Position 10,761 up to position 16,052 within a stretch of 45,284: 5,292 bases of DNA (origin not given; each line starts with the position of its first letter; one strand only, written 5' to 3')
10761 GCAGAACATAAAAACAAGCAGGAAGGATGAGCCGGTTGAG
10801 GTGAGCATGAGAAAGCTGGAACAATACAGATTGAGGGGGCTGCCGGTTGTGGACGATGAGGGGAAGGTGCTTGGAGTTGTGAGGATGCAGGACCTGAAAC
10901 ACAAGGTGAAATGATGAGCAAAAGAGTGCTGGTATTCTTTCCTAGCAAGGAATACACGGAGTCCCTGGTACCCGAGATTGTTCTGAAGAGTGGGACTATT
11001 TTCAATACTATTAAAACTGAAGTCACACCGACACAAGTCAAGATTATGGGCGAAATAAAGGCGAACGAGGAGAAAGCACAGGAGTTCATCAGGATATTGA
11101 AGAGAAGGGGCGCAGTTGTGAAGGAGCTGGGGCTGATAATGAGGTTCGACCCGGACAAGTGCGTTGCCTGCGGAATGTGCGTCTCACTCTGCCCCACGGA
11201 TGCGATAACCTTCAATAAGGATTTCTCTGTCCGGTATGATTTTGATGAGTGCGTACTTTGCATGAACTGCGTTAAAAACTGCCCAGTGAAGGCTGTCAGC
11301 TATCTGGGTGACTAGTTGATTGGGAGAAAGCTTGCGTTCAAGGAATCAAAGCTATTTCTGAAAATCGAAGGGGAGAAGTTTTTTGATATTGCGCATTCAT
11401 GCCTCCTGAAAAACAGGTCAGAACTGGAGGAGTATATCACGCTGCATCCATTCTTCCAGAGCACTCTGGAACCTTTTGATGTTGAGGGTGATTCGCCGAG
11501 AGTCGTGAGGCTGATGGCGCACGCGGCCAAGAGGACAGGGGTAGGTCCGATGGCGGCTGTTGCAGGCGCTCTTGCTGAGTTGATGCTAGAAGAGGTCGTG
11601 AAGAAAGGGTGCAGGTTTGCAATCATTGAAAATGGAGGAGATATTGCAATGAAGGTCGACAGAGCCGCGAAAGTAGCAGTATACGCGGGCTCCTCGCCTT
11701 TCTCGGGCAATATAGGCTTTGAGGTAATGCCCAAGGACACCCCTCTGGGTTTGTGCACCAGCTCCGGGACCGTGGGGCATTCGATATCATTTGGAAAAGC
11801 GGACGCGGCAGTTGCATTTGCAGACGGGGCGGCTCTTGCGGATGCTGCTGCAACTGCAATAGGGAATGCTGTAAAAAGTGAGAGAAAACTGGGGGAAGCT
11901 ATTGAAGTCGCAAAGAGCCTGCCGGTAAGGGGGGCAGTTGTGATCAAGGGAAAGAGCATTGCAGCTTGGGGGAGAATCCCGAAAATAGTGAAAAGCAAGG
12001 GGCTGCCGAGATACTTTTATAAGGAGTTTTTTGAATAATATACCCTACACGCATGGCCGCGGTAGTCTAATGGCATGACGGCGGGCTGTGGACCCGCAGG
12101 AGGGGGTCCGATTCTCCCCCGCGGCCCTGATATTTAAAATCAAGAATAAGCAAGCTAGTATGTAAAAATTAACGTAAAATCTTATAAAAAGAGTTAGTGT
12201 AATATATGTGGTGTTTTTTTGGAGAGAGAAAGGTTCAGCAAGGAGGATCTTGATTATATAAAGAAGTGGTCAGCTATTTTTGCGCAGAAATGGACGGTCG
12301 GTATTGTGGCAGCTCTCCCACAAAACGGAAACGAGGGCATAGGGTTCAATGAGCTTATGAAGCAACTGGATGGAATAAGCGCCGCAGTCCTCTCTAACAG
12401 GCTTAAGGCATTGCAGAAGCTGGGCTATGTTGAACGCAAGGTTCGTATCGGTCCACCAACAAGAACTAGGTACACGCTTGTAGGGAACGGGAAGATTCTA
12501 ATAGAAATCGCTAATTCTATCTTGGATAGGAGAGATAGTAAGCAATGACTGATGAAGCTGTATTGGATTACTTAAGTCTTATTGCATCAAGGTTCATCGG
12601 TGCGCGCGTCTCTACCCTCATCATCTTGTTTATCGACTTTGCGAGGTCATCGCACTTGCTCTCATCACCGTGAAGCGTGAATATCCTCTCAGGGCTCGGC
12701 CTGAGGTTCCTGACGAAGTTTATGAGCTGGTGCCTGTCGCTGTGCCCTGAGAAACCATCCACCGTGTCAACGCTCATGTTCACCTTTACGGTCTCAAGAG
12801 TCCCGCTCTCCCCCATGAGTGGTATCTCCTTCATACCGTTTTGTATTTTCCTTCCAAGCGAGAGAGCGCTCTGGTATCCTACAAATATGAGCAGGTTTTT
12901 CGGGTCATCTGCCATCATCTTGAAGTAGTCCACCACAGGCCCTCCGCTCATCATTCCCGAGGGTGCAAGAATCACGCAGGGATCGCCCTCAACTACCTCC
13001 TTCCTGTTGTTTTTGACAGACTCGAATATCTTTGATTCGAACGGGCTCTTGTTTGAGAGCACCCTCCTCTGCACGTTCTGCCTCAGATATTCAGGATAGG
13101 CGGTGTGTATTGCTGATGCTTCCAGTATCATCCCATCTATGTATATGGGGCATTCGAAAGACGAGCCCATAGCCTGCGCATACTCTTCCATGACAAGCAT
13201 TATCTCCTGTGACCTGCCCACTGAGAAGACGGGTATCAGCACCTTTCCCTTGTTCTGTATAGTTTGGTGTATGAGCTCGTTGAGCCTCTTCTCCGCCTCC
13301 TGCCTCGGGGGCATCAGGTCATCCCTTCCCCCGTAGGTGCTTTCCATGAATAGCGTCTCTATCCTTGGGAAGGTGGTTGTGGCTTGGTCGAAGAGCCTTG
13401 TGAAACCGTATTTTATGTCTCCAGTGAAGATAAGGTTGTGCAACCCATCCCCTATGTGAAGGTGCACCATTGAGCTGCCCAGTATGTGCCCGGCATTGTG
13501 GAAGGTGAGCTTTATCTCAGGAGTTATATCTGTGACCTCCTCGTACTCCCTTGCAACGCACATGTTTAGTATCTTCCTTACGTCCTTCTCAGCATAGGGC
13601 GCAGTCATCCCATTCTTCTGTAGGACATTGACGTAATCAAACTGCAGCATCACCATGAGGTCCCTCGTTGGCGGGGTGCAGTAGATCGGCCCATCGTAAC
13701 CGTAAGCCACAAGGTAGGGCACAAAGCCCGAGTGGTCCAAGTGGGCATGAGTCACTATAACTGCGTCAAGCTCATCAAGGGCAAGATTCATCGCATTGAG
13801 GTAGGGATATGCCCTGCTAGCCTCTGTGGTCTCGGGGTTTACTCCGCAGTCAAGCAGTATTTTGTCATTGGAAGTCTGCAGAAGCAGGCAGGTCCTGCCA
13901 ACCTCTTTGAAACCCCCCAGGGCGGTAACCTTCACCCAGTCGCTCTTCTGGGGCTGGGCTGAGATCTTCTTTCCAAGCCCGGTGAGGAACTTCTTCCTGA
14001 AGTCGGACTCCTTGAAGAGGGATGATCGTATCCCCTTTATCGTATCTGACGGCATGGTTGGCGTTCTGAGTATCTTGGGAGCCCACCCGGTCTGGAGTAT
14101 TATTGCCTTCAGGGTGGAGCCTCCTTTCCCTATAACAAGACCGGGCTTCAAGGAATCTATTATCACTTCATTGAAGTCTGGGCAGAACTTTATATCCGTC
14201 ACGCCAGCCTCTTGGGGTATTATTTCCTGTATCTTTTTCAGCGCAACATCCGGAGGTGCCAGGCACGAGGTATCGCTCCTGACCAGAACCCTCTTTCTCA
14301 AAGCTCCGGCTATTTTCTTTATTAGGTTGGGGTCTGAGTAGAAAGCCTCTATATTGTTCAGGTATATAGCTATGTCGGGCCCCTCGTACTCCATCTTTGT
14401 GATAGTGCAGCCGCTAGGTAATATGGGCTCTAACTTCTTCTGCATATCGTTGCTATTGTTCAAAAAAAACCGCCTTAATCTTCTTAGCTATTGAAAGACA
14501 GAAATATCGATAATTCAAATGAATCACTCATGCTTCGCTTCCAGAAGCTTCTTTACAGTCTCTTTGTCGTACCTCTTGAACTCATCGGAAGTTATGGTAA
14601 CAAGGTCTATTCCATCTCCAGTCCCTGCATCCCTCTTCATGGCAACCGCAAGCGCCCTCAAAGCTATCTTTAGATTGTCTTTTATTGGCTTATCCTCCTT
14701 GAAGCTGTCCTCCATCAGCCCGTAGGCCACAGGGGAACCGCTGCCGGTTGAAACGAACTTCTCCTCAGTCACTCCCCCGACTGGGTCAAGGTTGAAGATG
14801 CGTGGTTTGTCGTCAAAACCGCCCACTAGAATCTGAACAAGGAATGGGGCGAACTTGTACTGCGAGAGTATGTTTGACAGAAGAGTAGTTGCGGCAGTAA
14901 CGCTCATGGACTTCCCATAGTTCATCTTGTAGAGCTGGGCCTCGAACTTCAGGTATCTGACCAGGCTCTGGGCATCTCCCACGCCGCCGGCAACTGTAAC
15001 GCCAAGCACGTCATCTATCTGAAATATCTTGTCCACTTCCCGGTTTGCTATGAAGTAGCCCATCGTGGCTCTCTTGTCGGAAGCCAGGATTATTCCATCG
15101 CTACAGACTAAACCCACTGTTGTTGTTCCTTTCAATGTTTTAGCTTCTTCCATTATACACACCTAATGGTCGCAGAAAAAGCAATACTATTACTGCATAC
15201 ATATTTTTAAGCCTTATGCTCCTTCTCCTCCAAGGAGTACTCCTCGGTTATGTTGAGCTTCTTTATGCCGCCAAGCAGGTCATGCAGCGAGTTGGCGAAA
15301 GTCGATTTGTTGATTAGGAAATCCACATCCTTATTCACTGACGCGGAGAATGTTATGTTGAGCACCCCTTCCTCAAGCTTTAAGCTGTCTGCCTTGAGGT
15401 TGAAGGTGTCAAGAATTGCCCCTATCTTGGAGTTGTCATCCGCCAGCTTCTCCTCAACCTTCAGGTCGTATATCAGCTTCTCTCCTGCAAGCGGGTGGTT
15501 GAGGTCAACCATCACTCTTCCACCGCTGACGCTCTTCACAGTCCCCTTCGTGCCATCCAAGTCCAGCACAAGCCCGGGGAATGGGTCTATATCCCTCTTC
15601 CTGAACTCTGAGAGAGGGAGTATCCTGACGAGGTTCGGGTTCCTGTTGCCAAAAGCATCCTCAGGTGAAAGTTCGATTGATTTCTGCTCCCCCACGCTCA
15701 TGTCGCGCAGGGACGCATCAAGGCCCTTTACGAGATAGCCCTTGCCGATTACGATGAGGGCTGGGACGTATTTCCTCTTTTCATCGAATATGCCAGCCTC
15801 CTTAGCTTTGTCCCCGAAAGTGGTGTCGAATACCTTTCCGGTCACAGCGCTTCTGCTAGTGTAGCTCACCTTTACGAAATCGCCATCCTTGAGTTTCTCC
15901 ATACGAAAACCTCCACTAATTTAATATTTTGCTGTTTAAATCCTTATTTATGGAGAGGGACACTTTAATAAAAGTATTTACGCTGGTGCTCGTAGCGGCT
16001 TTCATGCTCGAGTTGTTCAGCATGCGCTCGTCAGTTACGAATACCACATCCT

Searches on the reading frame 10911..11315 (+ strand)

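Call 11: search_protein_families(library=pfam, max_evalue=0.001, proteins=[window:10911-11315:+])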
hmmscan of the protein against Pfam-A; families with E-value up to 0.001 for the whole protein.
window:10911-11315:+ (134 aa): 13 families
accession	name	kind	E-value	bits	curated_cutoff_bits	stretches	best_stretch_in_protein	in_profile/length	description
PF00037.32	Fer4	-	1.6e-16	59.7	21.1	2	78-100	2-24/24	4Fe-4S binding domain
PF12838.12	Fer4_7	-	3.7e-15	56.6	27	2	83-128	1-52/52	4Fe-4S dicluster domain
PF12837.12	Fer4_6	-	5.8e-11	42.2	25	1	76-99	1-24/24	4Fe-4S binding domain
PF14697.11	Fer4_21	-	1.3e-10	41.6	35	1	80-129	4-57/59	4Fe-4S dicluster domain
PF12797.12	Fer4_2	-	1.4e-10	40.8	24.5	2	77-96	3-22/22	4Fe-4S binding domain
PF13187.11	Fer4_9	-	1e-09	38.7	27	2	83-128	1-51/52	4Fe-4S dicluster domain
PF13237.11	Fer4_10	-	3.5e-09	36.9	25.5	1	77-125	2-53/53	4Fe-4S dicluster domain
PF13484.11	Fer4_16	-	1.6e-07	32.5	30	1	83-104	1-21/66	4Fe-4S double cluster binding domain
PF12800.12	Fer4_4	-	1.4e-06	28.5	24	0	81-96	1-16/17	4Fe-4S binding domain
PF13183.11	Fer4_8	-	1.6e-06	29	27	0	72-96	46-66/68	4Fe-4S dicluster domain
PF12798.12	Fer4_3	-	0.00016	22.7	27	0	114-128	1-15/15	4Fe-4S binding domain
PF13746.11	Fer4_18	-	0.00069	20.2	27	0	71-124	48-95/114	4Fe-4S dicluster domain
PF25160.1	LdpA_Fe-S-bd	-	0.00078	19.6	27.6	0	81-101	25-45/49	LdpA Fe-S cluster-binding domain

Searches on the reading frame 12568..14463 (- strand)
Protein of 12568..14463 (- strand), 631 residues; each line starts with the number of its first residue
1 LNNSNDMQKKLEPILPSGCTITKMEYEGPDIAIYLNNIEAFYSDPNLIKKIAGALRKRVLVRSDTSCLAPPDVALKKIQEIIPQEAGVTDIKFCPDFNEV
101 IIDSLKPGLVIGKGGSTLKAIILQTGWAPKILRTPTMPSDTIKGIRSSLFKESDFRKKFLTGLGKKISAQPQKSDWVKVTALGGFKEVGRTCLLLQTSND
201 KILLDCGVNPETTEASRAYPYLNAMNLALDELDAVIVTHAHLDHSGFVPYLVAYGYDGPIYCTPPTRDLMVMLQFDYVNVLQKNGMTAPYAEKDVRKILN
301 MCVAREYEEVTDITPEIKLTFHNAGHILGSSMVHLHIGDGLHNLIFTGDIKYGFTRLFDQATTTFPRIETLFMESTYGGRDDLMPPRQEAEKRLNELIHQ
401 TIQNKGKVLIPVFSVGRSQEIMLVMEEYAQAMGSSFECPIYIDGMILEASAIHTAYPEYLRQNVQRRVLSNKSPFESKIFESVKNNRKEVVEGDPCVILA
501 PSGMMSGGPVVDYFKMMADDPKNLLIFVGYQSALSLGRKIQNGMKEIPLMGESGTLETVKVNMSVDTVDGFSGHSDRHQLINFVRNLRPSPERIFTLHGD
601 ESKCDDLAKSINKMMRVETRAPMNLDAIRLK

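Call 8: search_protein_families(library=pfam, max_evalue=0.001, proteins=[window:12568-14463:-])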
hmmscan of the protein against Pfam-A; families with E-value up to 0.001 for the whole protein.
window:12568-14463:- (631 aa): 8 families
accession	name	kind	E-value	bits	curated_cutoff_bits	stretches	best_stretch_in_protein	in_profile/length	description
PF10996.14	Beta-Casp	-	2.8e-27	96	27.7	1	419-540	2-120/120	Beta-Casp domain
PF17214.9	KH_TffA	-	3.3e-20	72.3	22.6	1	4-68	4-68/68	Transcription termination factor FttA, KH domain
PF07521.17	RMMBL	-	1.1e-16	61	21.6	1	559-622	2-63/63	Zn-dependent metallo-hydrolase RNA specificity domain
PF00753.33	Lactamase_B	-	9e-14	52.3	22.7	1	189-355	5-155/196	Metallo-beta-lactamase superfamily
PF16661.11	Lactamase_B_6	-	2.6e-12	47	27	1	194-336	1-150/193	Metallo-beta-lactamase superfamily domain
PF12706.13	Lactamase_B_2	-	2.2e-07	31.1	27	1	201-381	2-170/200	Beta-lactamase superfamily domain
PF00013.35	KH_1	-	0.00026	21.1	21.5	0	100-126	4-30/66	KH domain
PF07650.23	KH_2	-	0.00097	19.4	22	1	78-122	6-51/78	KH domain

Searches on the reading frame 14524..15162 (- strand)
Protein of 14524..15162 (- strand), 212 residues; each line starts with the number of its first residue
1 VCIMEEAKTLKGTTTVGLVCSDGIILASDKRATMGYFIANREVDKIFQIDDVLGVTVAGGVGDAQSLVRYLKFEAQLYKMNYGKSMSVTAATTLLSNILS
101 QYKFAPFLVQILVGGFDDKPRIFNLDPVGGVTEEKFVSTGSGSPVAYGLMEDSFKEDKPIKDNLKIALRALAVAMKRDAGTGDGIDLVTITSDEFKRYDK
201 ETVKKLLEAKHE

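Call 8: search_protein_families(library=pfam, max_evalue=0.001, proteins=[window:14524-15162:-])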
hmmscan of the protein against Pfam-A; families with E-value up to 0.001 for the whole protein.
window:14524-15162:- (212 aa): 1 family
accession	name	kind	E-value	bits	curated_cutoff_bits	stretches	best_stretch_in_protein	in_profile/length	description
PF00227.31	Proteasome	-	4.1e-56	190.1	22.4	1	11-190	3-189/189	Proteasome subunit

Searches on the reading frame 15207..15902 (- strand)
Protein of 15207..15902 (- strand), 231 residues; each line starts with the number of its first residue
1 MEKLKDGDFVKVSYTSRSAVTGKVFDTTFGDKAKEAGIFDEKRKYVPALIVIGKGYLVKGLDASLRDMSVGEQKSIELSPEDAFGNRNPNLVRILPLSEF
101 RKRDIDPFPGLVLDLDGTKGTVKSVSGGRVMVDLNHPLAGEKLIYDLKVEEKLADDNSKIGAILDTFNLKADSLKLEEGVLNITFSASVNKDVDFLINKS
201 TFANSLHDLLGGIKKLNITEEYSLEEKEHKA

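Call 8: search_protein_families(library=pfam, max_evalue=0.001, proteins=[window:15207-15902:-])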
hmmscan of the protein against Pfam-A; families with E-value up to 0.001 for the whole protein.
window:15207-15902:- (231 aa): 2 families
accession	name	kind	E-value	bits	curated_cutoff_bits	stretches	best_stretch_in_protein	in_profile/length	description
PF22199.2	FKBP26_IF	-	2.2e-17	63.2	27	1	93-138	1-46/46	FKBP26, IF domain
PF00254.34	FKBP_C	-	6e-12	46.2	21.1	1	3-89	4-76/94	FKBP-type peptidyl-prolyl cis-trans isomerase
